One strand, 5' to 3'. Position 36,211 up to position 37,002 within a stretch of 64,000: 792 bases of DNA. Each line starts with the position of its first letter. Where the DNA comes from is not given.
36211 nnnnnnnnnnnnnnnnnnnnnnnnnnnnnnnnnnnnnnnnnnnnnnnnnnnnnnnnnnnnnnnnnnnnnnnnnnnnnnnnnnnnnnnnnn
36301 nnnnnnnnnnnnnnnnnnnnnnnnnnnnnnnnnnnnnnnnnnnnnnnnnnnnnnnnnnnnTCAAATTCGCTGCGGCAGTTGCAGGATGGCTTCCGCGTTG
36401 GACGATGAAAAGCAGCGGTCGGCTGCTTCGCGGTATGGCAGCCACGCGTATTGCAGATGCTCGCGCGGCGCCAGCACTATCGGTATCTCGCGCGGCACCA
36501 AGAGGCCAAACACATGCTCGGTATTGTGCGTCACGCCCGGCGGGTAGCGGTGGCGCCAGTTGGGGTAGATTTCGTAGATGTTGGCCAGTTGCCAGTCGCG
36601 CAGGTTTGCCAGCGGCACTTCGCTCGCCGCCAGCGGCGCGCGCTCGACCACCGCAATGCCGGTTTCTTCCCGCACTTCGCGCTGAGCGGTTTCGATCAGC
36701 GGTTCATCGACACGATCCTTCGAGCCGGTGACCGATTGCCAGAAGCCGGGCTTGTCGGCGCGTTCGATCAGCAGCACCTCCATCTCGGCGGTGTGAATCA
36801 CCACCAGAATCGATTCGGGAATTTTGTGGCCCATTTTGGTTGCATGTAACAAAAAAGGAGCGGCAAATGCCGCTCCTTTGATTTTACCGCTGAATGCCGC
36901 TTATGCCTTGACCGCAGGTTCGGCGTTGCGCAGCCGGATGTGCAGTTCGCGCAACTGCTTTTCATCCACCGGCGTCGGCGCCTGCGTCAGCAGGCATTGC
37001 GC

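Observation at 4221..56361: Dispersed ~120-nt partly palindromic intergenic element family: 4 full-length and about 6 degenerate copies in 64 kb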

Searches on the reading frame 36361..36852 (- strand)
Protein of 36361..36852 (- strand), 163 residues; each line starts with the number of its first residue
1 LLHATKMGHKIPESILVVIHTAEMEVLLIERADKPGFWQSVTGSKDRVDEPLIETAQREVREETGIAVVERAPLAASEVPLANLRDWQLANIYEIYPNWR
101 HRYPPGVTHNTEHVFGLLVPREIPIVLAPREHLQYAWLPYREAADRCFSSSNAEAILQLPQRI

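Call 20: search_protein_families(library=pfam, proteins=[window:36361-36852:-])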
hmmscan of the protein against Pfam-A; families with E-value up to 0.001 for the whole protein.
window:36361-36852:- (163 aa): 1 family
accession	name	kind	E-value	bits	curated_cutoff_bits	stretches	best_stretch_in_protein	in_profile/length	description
PF00293.34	NUDIX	-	2.7e-11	44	21.1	1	13-154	4-129/134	NUDIX domain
